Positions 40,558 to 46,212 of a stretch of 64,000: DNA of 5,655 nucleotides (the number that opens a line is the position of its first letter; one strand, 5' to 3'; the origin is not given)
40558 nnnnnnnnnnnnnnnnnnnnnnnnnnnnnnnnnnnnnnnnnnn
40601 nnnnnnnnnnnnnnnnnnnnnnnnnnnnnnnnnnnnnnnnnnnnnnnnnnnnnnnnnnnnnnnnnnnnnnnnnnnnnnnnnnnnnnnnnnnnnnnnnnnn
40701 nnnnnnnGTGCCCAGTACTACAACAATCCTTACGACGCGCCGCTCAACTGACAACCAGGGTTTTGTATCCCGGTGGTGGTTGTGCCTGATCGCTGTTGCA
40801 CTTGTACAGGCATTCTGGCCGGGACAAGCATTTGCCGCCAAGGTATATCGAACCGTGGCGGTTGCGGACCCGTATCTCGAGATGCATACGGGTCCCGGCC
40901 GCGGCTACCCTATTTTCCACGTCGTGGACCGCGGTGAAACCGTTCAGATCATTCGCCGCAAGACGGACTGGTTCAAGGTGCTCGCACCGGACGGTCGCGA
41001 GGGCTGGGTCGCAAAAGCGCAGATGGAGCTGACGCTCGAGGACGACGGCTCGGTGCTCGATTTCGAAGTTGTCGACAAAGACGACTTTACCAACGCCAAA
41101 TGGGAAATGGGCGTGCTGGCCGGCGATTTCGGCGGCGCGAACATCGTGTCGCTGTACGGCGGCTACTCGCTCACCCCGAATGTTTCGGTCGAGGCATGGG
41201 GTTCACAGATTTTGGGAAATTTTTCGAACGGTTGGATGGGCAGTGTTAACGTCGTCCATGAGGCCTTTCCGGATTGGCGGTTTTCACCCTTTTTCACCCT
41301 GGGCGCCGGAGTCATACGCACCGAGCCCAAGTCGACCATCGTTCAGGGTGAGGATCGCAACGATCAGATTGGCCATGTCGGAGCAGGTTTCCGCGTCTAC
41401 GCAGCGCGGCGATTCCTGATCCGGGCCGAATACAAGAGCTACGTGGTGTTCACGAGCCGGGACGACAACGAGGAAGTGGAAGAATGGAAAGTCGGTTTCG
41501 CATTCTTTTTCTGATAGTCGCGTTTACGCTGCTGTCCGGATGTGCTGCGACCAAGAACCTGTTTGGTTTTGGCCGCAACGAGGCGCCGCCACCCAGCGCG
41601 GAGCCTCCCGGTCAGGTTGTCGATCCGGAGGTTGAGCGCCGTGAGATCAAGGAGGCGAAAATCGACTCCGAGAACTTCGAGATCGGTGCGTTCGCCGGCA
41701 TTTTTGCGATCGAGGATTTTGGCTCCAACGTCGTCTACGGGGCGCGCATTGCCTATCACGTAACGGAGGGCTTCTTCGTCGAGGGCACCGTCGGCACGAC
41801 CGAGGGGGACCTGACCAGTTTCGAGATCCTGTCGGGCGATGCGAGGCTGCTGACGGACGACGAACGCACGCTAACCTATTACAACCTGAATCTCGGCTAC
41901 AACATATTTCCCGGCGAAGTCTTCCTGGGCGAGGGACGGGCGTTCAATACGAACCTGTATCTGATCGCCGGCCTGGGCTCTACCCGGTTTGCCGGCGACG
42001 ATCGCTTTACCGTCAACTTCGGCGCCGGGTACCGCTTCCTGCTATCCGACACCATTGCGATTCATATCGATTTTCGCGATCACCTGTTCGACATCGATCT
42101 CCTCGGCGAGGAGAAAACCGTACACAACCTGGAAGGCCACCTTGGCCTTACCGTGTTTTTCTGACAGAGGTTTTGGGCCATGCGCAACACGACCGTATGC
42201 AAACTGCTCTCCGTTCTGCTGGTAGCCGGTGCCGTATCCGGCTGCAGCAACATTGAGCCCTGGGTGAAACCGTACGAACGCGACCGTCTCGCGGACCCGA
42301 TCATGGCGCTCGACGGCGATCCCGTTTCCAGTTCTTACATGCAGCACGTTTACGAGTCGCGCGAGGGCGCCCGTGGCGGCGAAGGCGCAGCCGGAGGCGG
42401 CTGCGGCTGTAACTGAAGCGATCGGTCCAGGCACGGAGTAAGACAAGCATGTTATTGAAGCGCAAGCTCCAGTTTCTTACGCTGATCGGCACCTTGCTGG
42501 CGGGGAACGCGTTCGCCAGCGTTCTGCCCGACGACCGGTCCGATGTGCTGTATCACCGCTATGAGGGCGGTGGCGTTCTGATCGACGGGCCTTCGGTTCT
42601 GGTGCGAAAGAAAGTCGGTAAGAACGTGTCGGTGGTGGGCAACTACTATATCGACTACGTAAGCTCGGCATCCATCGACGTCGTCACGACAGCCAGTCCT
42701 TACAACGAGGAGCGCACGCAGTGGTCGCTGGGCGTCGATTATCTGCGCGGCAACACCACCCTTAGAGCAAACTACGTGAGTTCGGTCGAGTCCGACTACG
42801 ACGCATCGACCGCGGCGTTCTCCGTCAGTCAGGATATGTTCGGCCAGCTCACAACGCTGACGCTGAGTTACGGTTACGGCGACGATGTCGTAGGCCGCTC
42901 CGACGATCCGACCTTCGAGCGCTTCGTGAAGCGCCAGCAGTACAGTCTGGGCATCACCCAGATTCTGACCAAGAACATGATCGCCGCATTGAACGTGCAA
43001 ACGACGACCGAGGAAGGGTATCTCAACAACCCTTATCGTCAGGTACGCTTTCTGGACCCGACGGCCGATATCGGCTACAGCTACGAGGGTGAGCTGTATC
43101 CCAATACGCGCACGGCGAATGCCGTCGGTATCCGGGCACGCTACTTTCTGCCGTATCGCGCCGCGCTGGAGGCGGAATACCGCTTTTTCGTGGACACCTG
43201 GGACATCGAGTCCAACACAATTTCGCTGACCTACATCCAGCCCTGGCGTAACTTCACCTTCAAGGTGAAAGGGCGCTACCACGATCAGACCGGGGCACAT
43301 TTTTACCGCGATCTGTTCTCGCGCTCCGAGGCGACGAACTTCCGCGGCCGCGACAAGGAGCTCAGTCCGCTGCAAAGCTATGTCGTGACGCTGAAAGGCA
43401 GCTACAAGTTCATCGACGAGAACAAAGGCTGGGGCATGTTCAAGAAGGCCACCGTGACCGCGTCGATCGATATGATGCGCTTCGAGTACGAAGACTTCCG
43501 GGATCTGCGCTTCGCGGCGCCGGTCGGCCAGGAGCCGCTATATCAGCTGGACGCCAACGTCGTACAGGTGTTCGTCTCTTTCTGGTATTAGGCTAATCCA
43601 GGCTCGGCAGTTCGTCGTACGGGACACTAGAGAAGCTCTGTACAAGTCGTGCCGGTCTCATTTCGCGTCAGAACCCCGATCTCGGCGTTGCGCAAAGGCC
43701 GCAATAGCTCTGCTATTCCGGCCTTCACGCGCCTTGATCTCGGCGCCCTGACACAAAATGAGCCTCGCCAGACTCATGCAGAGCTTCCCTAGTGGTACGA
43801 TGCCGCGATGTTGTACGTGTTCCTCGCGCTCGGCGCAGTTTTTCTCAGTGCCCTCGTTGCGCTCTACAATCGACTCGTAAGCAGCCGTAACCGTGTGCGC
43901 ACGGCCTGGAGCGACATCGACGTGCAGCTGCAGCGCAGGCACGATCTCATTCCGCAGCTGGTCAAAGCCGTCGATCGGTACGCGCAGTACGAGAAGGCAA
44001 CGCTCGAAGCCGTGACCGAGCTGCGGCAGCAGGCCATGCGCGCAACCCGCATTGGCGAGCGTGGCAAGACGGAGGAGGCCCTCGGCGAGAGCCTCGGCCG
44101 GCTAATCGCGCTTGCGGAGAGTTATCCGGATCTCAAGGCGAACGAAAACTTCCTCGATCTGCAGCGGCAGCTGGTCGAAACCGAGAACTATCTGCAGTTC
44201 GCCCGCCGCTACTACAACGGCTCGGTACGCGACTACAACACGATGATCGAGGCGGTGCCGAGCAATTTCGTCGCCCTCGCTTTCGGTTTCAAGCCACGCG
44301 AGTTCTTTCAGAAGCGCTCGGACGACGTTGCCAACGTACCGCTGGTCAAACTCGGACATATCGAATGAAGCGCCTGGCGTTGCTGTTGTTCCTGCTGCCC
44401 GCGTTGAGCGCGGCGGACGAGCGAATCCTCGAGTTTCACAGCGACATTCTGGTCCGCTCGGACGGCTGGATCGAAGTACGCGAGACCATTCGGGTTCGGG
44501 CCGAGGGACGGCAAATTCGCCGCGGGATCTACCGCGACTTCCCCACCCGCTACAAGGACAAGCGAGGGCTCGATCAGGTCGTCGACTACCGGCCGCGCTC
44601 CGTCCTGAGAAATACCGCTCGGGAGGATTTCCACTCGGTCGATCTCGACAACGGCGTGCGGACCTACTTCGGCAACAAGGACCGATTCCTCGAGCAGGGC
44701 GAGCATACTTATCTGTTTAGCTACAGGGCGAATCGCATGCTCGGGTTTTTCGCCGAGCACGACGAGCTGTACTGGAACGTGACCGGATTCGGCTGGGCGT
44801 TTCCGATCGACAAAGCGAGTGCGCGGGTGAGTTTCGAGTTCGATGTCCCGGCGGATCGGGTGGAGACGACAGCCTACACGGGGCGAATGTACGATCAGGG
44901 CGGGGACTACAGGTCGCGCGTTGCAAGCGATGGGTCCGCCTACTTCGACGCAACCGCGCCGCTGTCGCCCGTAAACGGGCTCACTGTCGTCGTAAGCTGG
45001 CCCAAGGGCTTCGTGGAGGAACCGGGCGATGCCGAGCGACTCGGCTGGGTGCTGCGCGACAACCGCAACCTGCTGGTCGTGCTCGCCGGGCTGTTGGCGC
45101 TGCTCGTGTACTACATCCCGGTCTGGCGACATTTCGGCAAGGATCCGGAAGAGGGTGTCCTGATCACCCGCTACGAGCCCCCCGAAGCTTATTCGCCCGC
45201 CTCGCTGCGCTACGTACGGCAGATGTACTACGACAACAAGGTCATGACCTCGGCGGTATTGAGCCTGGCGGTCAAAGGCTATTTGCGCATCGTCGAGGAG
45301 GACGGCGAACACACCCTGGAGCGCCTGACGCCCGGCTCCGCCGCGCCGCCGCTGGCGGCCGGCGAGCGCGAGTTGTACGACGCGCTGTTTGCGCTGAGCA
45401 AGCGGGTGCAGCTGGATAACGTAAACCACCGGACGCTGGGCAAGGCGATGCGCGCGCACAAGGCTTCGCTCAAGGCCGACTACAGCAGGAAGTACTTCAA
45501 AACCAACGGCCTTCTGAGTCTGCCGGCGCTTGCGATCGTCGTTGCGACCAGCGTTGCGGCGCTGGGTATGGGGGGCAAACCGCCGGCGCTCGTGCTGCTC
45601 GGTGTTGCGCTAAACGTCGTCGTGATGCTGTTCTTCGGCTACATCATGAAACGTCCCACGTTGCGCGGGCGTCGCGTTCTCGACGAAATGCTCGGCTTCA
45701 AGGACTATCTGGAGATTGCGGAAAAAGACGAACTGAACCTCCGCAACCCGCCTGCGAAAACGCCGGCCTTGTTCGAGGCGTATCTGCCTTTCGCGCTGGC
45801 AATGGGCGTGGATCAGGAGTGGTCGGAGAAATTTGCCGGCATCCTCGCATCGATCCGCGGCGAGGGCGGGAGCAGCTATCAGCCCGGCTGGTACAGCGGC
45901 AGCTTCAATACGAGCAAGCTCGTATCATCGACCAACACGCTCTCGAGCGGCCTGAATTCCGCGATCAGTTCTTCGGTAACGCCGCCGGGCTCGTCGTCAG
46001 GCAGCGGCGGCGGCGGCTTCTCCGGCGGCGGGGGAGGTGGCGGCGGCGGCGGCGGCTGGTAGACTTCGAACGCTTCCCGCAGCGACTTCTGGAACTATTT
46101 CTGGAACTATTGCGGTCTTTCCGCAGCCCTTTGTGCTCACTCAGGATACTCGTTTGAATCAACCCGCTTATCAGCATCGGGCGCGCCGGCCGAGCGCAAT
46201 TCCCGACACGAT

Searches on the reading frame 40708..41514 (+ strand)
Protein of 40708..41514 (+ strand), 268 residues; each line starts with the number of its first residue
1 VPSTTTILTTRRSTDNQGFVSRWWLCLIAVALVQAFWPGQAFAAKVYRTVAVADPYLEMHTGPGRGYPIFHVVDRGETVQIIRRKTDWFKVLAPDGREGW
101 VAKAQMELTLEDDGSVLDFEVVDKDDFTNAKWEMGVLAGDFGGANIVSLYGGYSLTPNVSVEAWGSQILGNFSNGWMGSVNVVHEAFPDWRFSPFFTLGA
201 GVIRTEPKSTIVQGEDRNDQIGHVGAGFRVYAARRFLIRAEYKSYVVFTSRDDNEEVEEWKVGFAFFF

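Call 3: search_protein_families(library=pfam, proteins=[window:40708-41514:+], max_evalue=0.01)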
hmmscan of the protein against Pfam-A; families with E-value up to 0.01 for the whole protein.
window:40708-41514:+ (268 aa): 4 families
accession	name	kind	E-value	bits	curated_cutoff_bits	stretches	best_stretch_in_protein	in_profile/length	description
PF08239.17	SH3_3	-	4.1e-11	43.3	27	1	57-103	3-50/54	Bacterial SH3 domain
PF06347.19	SH3_4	-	2.9e-07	30.6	24.1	1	56-105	4-53/56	Bacterial SH3 domain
PF13505.12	OMP_b-brl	-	3.5e-05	24.5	28.7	1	129-266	30-173/175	Outer membrane protein beta-barrel domain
PF18348.7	SH3_16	-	0.00089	19.4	25.8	1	75-105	17-48/49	Bacterial dipeptidyl-peptidase Sh3 domain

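Call 4: search_protein_families(library=ncbifam, proteins=[window:40708-41514:+], max_evalue=0.01)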
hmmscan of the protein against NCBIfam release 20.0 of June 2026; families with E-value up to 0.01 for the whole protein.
window:40708-41514:+ (268 aa): 3 families
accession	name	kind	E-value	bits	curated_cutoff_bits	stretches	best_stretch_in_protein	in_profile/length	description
TIGR04211.1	SH3_and_anchor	equivalog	9.6e-10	38.4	65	1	57-105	8-57/198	TIGR04211 family SH3 domain-containing protein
TIGR04565.1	OMP_myx_plus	subfamily_domain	8.7e-09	35.6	60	1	192-268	87-161/161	outer membrane beta-barrel domain-containing protein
NF040678.1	EntFM_CwpFM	equivalog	0.00012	21.3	720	1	54-104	138-187/430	enterotoxin EntFM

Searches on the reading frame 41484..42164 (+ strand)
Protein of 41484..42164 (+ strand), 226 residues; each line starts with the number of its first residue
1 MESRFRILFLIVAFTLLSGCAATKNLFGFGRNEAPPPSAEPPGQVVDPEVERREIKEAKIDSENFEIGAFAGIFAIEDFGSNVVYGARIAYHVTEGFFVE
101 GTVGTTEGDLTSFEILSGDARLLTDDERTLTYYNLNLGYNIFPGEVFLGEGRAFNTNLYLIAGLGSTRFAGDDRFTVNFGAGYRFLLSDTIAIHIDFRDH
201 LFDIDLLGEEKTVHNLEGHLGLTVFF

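Call 3: search_protein_families(library=pfam, proteins=[window:41484-42164:+], max_evalue=0.01)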
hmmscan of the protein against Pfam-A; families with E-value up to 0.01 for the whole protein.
window:41484-42164:+ (226 aa): 1 family
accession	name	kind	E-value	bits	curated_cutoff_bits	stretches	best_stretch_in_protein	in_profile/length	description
PF13505.12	OMP_b-brl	-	9e-08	32.9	28.7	1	67-209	24-158/175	Outer membrane protein beta-barrel domain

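Call 4: search_protein_families(library=ncbifam, proteins=[window:41484-42164:+], max_evalue=0.01)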
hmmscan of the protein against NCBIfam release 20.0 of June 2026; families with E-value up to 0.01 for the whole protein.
window:41484-42164:+ (226 aa): 1 family
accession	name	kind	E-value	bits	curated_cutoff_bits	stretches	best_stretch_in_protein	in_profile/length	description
TIGR04565.1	OMP_myx_plus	subfamily_domain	4.3e-48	163.3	60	1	71-226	1-161/161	outer membrane beta-barrel domain-containing protein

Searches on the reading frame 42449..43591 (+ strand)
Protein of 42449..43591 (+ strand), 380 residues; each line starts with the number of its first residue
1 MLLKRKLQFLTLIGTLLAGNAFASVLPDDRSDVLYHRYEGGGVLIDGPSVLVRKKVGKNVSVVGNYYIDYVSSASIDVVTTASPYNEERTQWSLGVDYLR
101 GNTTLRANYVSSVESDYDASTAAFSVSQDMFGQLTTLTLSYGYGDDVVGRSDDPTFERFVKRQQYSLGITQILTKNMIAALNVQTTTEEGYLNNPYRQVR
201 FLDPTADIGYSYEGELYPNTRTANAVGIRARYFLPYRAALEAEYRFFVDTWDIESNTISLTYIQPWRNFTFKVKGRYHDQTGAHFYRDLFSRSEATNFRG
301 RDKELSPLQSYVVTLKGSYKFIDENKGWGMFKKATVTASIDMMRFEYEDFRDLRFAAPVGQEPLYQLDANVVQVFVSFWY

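Call 3: search_protein_families(library=pfam, proteins=[window:42449-43591:+], max_evalue=0.01)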
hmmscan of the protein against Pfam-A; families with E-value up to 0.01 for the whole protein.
window:42449-43591:+ (380 aa): 1 family
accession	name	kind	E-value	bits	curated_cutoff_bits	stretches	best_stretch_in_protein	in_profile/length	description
PF12094.14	DUF3570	-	3e-33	115.7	25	2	164-323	223-383/427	Protein of unknown function (DUF3570)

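Call 4: search_protein_families(library=ncbifam, proteins=[window:42449-43591:+], max_evalue=0.01)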
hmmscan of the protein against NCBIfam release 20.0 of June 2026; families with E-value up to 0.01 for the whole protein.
window:42449-43591:+ (380 aa): 0 families

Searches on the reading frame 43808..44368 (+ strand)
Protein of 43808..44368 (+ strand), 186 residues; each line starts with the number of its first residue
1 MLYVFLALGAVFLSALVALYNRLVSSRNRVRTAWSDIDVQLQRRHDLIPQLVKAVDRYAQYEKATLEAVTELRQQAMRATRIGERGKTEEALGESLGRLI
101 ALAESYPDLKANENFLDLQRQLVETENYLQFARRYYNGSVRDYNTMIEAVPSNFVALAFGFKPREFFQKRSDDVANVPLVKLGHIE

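Call 79: search_protein_families(library=pfam, proteins=[window:43808-44368:+], max_evalue=0.001)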
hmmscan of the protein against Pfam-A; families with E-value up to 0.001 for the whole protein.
window:43808-44368:+ (186 aa): 1 family
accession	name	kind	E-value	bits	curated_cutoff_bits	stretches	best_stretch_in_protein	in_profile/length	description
PF04011.17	LemA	-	1.3e-54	184.6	26.2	1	33-180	1-147/149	LemA family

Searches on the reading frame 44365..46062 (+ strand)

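Call 79: search_protein_families(library=pfam, proteins=[window:44365-46062:+], max_evalue=0.001)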
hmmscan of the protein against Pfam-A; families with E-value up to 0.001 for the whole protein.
window:44365-46062:+ (565 aa): 2 families
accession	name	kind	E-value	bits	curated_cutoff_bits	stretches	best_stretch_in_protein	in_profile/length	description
PF20990.2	DUF2207_C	-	3.8e-39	135.3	33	1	269-490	3-247/247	Predicted membrane protein (DUF2207) C-terminal domain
PF09972.14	DUF2207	-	1.5e-25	90.9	24.4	1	20-212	1-172/172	Predicted membrane protein (DUF2207) N-terminal domain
